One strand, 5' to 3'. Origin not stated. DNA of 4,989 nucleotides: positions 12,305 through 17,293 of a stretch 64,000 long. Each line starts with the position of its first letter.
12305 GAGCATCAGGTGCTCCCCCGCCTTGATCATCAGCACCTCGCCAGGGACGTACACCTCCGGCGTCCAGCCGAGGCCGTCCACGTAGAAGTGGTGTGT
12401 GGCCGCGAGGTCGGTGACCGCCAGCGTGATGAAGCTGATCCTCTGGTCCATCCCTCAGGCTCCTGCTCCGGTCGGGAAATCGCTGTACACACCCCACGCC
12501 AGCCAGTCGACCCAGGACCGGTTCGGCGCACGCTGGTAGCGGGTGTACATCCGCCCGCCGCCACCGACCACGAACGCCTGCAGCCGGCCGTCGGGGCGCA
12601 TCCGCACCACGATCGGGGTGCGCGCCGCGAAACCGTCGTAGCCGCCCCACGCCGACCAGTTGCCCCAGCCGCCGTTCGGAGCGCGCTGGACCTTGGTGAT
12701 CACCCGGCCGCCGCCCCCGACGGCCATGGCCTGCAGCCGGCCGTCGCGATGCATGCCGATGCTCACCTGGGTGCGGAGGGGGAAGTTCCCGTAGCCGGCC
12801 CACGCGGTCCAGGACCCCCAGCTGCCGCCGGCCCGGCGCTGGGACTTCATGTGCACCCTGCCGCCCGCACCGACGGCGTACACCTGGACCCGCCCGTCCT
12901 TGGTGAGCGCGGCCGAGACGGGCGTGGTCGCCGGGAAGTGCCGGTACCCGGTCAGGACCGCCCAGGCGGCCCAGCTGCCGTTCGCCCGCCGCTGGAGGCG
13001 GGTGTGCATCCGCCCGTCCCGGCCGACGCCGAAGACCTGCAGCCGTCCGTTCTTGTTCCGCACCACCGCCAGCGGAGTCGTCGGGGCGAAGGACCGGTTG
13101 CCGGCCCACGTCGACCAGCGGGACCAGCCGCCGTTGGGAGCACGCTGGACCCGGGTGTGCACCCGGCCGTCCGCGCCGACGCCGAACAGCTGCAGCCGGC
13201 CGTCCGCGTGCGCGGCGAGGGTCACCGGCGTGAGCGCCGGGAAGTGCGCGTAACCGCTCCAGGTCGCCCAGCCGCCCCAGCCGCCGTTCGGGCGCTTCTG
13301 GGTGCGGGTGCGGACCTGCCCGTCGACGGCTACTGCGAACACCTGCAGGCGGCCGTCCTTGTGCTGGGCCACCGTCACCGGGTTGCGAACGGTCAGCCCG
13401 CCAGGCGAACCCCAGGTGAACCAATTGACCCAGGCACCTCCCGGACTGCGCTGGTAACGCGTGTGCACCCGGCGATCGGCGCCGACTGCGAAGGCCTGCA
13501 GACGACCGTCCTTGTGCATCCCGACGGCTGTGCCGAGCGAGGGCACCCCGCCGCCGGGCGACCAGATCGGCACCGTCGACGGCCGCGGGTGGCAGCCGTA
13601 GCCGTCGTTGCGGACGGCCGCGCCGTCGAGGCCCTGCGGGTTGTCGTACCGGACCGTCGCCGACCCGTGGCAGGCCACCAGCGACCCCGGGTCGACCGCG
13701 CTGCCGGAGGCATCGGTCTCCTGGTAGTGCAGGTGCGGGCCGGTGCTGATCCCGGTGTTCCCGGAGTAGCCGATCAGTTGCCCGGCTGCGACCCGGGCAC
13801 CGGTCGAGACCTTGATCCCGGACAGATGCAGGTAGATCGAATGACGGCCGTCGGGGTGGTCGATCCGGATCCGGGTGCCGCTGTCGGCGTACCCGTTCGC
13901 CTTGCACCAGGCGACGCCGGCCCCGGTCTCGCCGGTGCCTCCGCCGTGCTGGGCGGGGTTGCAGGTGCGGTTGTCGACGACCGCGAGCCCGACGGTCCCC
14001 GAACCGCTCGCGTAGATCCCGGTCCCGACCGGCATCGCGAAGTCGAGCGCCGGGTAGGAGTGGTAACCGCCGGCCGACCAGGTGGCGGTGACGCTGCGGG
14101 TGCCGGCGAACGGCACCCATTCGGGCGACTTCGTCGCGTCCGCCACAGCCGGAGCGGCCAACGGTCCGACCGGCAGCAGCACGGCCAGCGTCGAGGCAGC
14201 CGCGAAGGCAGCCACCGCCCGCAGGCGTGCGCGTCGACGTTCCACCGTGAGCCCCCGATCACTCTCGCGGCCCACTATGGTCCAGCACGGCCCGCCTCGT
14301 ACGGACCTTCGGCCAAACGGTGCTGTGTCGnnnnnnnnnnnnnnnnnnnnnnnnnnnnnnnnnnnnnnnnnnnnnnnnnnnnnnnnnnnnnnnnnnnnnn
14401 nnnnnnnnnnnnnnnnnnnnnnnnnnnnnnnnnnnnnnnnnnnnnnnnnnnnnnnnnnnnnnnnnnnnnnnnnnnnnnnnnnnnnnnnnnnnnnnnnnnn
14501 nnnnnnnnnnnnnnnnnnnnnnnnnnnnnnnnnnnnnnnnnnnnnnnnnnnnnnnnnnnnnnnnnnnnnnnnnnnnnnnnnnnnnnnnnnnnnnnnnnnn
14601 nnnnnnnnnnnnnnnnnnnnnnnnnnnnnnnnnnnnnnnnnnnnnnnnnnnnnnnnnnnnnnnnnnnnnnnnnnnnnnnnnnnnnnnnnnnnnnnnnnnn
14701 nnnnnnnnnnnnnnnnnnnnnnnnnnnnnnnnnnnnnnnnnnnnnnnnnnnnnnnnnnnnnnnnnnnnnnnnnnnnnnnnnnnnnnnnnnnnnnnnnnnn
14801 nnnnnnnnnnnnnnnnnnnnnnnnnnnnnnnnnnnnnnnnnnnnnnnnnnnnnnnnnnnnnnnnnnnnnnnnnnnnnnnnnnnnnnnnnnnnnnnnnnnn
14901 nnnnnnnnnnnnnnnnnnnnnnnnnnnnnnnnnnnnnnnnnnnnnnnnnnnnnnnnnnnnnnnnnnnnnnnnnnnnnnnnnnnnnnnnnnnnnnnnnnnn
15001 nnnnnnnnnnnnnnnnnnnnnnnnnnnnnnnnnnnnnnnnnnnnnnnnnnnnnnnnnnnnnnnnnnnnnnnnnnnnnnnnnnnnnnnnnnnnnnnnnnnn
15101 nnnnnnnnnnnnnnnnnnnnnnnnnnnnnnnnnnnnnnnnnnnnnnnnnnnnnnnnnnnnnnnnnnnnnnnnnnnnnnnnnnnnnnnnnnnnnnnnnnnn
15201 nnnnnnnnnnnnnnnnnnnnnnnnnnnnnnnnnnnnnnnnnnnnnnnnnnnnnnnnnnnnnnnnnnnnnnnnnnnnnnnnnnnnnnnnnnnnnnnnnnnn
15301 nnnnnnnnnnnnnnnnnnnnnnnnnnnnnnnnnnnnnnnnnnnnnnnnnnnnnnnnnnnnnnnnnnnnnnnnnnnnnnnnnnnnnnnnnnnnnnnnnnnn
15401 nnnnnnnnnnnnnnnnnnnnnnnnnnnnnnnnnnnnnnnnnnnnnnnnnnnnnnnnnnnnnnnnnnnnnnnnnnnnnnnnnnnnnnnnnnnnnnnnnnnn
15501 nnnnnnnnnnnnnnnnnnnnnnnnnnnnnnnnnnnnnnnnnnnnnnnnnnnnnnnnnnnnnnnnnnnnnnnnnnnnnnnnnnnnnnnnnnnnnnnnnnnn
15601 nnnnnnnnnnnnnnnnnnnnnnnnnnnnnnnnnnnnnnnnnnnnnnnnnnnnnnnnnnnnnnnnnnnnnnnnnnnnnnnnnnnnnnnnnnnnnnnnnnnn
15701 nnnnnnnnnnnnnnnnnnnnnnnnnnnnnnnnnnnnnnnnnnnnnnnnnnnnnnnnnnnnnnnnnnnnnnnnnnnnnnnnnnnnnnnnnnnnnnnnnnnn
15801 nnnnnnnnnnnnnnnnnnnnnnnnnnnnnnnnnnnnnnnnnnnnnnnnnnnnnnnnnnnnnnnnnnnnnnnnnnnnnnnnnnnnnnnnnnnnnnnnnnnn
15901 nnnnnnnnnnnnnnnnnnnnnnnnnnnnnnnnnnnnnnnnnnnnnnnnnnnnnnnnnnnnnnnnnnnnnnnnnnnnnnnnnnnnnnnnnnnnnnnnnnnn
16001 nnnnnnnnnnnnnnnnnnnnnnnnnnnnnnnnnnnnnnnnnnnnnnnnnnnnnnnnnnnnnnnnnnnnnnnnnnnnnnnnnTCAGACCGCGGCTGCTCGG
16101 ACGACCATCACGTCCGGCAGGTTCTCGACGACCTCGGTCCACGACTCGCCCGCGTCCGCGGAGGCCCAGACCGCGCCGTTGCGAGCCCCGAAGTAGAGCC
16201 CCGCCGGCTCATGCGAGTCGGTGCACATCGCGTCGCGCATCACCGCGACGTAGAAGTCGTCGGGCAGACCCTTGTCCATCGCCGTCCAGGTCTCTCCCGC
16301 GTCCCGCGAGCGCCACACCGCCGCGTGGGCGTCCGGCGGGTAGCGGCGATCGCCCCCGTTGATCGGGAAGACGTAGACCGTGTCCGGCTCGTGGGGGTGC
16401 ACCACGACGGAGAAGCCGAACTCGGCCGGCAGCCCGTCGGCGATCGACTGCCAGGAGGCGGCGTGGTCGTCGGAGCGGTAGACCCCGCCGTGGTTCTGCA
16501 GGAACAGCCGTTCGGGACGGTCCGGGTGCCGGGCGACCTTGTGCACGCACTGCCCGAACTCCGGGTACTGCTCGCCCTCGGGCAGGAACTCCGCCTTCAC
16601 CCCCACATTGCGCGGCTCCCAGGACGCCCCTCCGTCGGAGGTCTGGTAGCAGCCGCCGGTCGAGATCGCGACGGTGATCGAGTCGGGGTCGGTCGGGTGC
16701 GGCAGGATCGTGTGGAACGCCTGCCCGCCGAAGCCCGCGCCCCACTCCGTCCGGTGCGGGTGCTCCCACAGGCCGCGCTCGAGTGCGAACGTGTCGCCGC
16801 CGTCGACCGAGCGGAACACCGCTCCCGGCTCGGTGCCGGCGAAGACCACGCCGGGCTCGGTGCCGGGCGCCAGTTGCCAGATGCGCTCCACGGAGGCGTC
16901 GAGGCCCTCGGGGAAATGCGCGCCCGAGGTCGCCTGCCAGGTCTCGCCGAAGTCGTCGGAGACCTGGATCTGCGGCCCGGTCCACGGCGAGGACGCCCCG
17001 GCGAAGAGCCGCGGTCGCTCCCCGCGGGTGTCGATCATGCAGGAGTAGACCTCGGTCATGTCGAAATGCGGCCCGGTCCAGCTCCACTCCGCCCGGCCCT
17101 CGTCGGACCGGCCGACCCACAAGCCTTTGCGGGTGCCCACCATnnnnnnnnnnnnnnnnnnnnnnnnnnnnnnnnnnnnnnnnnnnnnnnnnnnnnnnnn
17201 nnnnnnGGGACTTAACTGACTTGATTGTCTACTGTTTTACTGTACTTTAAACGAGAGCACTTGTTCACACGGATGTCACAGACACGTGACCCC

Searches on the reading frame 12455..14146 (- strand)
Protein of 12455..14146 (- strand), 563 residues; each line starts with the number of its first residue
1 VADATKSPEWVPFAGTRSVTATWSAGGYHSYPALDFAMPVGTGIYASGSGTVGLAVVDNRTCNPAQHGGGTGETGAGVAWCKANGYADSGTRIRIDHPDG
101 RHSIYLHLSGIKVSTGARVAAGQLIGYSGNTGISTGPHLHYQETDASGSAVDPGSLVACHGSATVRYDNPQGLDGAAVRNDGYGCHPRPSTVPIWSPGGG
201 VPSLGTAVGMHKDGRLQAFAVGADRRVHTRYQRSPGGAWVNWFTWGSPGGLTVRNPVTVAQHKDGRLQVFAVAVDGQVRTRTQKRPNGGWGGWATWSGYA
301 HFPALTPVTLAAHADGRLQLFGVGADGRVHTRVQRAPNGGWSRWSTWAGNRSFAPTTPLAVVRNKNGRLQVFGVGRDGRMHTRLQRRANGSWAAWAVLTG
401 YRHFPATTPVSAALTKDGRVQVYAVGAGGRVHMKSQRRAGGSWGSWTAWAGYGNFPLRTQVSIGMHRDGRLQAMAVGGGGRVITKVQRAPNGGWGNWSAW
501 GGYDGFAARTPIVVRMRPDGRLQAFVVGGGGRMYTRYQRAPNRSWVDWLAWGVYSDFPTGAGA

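Call 28: search_protein_families(library=pfam, proteins=[window:12455-14146:-], max_evalue=0.001)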
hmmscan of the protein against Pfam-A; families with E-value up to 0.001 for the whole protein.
window:12455-14146:- (563 aa): 2 families
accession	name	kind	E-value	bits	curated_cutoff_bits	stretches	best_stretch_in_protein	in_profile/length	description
PF01551.29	Peptidase_M23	-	3.1e-20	72.6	28.7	1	33-153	5-96/96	Peptidase family M23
PF23375.1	DUF7094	-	3.7e-07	30.8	27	0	518-541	80-103/108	Family of unknown function (DUF7094)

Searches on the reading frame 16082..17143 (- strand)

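Call 28: search_protein_families(library=pfam, proteins=[window:16082-17143:-], max_evalue=0.001)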
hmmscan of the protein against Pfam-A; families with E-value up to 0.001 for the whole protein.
window:16082-17143:- (353 aa): 4 families
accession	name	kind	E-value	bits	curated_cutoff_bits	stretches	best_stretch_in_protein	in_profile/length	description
PF15902.12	Sortilin-Vps10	-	7.1e-15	55.2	33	1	275-338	2-60/446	Sortilin, neurotensin receptor 3,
PF02012.26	BNR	-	1.8e-09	36.6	27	0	60-70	1-11/12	BNR/Asp-box repeat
PF15899.11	BNR_6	-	0.00014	22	27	0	61-70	3-12/14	BNR-Asp box repeat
PF14870.12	PSII_BNR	-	0.00035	20.4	27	0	166-181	41-56/303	Photosynthesis system II assembly factor YCF48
